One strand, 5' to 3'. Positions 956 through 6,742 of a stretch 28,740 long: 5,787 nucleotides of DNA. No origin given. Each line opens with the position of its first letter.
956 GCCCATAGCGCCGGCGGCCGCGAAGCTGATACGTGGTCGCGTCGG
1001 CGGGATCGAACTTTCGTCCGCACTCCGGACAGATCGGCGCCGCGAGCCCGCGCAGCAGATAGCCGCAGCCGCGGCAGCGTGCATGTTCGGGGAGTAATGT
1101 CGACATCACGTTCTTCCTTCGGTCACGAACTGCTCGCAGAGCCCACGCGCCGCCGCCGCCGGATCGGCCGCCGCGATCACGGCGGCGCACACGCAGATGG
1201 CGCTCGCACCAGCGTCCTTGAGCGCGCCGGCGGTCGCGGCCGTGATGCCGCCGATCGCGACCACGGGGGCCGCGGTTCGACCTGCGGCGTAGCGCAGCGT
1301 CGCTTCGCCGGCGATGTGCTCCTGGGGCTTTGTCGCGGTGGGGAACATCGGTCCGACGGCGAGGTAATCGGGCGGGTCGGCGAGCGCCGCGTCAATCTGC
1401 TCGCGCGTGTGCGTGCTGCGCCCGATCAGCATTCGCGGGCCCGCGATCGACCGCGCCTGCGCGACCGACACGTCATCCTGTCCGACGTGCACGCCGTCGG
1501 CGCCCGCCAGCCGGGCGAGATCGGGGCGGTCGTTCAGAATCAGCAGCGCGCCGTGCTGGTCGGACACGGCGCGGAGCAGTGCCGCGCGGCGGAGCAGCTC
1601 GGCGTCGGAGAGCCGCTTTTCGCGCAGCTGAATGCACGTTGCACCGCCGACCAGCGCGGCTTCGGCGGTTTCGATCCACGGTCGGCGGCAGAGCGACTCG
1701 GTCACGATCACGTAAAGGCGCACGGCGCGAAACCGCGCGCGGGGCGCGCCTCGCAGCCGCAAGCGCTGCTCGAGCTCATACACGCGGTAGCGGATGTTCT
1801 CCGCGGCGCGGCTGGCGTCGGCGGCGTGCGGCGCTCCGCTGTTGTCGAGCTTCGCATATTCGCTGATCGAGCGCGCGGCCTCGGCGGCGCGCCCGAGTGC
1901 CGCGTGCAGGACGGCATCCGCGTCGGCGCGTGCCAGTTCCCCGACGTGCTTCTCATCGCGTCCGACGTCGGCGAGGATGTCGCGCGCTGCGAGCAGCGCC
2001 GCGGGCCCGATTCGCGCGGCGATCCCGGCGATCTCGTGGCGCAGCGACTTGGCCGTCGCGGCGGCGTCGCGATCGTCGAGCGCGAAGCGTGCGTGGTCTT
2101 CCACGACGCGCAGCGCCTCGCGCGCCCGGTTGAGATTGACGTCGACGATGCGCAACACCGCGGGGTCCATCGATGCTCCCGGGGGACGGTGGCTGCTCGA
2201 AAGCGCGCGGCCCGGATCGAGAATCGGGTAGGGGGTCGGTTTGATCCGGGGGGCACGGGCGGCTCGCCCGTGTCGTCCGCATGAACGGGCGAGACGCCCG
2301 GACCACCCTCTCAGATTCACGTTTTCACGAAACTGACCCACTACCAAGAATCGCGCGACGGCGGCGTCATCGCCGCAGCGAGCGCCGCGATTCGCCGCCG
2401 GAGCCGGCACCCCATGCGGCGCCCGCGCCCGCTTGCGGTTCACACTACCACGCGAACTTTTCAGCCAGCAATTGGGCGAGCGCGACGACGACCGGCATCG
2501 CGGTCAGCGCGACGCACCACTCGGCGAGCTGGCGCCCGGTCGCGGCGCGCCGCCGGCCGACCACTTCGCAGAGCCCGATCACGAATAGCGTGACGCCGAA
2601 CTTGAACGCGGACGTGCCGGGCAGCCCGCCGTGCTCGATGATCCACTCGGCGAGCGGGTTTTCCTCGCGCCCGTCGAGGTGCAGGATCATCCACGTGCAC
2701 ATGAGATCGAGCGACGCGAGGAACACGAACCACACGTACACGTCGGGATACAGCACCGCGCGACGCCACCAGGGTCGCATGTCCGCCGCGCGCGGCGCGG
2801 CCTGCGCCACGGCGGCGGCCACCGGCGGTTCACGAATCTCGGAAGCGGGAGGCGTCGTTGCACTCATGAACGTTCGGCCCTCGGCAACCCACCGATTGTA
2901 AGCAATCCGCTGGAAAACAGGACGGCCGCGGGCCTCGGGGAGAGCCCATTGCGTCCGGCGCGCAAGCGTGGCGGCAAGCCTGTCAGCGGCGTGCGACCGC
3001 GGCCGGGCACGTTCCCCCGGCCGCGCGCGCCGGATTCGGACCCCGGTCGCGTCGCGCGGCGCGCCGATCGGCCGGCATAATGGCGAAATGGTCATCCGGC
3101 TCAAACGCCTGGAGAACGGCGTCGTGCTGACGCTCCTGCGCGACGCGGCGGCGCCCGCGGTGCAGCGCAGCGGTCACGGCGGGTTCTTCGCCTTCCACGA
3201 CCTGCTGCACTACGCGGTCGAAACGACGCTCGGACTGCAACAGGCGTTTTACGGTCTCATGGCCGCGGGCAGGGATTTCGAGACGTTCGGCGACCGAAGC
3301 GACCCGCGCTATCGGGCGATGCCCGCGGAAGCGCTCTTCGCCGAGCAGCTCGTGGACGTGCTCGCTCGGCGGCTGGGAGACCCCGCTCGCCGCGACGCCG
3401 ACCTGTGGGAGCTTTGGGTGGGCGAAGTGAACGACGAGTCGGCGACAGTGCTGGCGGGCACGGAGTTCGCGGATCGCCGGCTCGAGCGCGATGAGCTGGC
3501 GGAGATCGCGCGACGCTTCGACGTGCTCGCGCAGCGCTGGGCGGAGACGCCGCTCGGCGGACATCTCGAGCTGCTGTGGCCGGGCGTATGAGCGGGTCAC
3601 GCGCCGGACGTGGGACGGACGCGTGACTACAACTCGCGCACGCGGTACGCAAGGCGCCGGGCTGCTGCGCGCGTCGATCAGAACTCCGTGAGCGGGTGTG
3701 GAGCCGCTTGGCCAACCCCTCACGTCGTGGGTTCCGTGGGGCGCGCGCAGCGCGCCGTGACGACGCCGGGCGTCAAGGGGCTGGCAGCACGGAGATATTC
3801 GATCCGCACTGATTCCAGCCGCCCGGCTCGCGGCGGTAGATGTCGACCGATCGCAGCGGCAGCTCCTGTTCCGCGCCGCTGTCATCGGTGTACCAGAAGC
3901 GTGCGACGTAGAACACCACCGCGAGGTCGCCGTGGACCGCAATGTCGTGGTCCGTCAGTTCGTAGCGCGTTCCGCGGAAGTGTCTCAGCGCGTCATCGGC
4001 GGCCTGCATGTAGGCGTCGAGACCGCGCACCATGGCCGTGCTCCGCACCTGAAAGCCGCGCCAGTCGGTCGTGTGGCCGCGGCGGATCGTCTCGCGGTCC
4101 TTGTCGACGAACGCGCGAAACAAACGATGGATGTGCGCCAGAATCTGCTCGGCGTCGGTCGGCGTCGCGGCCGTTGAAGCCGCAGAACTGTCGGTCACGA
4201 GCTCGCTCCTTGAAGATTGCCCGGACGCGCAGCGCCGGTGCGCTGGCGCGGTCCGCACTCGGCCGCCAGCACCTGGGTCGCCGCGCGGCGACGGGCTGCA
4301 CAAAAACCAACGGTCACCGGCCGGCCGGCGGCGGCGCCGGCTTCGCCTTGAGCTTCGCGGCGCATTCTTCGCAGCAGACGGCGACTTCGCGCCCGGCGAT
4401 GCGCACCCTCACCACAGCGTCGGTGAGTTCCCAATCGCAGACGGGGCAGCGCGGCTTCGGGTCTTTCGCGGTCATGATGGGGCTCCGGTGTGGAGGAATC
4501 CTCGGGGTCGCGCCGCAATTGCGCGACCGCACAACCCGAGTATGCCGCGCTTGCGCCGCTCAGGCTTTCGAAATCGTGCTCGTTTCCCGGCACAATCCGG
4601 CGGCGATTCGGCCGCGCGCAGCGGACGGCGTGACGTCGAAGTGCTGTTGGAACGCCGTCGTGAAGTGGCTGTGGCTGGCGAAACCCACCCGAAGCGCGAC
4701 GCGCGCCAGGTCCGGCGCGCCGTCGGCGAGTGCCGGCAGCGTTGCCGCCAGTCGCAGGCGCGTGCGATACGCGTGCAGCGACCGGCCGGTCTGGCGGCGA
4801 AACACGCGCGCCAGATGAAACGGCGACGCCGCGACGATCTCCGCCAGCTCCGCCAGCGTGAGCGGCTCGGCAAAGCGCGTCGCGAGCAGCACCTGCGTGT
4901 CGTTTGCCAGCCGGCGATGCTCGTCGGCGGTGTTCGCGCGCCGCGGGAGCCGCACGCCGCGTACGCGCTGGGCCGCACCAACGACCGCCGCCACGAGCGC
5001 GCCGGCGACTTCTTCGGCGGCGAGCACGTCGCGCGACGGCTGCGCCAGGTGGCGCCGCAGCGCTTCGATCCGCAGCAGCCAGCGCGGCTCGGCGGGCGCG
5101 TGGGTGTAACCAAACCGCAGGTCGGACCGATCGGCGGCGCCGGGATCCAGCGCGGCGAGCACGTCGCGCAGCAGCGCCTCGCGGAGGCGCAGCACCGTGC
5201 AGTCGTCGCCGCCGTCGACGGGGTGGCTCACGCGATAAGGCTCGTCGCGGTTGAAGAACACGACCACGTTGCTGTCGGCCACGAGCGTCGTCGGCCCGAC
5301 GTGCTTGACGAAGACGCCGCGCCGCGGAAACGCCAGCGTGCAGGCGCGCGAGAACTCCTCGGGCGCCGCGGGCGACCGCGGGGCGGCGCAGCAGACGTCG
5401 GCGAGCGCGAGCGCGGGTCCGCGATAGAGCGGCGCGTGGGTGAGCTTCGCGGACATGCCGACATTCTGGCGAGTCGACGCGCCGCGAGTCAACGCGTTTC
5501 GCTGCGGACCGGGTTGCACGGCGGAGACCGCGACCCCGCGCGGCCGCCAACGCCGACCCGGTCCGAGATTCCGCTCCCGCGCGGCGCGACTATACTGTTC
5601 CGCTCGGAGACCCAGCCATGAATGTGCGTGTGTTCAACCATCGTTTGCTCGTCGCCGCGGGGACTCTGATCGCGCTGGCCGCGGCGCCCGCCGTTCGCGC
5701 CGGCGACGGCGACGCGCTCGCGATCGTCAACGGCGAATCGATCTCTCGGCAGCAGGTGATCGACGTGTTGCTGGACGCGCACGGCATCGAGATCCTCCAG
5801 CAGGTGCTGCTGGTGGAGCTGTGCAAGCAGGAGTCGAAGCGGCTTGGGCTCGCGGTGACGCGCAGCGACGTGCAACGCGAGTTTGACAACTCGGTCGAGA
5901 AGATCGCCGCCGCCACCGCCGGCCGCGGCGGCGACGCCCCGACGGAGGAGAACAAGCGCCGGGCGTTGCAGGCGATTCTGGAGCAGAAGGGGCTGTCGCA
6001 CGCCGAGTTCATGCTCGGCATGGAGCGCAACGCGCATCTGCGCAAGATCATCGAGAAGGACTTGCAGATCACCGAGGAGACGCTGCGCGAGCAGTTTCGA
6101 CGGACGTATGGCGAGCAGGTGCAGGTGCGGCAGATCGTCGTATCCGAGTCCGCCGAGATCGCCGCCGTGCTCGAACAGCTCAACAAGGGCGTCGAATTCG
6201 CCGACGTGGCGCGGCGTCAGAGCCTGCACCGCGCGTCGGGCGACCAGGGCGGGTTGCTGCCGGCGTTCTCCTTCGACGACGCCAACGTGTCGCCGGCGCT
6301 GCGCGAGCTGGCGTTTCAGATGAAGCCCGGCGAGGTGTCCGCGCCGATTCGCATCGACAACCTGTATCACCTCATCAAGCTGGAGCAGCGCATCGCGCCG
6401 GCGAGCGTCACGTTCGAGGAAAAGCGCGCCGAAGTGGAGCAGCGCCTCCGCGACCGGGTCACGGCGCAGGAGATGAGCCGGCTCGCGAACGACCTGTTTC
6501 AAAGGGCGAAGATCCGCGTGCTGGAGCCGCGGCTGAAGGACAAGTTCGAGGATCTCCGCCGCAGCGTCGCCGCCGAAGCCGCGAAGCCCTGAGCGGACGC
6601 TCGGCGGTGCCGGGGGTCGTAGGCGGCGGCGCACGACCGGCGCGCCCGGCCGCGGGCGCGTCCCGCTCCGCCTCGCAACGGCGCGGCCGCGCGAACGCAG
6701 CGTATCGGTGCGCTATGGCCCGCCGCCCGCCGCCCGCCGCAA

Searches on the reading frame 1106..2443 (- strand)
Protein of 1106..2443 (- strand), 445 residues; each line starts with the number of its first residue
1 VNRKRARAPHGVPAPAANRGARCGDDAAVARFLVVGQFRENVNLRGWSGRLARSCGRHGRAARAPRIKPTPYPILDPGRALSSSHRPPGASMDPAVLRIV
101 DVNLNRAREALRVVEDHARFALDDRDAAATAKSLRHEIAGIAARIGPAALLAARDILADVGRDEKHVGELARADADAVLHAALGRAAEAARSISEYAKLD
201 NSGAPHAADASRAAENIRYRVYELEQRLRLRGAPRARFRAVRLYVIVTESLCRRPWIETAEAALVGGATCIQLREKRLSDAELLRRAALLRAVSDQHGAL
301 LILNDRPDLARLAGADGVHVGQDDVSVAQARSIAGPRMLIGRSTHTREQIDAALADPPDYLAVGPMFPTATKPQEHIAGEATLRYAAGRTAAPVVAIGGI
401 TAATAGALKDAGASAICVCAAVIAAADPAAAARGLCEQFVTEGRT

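Call 20: search_protein_families(library=pfam, proteins=[window:1106-2443:-], max_evalue=0.01)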
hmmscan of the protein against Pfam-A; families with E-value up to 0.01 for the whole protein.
window:1106-2443:- (445 aa): 2 families
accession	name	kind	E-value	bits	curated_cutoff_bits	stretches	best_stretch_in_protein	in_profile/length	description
PF02581.23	TMP-TENI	-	2.5e-55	187.1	27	1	243-422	1-180/180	Thiamine monophosphate synthase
PF17792.6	ThiD2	-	3.7e-31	108.5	23.5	1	98-226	1-123/124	ThiD2 family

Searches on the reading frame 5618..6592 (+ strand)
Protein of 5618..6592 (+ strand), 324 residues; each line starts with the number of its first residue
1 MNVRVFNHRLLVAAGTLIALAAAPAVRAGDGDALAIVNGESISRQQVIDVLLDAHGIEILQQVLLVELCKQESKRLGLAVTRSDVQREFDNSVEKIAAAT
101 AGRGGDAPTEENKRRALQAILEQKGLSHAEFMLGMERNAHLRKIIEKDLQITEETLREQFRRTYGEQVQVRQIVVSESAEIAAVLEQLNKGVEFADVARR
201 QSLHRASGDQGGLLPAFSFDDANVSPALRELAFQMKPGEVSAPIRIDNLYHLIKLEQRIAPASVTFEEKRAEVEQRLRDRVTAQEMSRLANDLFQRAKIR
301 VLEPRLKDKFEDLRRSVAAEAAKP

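Call 20: search_protein_families(library=pfam, proteins=[window:5618-6592:+], max_evalue=0.01)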
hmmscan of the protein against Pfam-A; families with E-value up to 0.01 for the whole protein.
window:5618-6592:+ (324 aa): 3 families
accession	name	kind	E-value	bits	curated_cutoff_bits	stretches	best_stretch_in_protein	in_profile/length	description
PF13145.12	Rotamase_2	-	1.5e-13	52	27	1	152-268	2-118/121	PPIC-type PPIASE domain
PF00639.27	Rotamase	-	9.8e-13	49.3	21.7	1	179-256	20-96/97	PPIC-type PPIASE domain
PF13616.12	Rotamase_3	-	8e-11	43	22.5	1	180-257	39-114/116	PPIC-type PPIASE domain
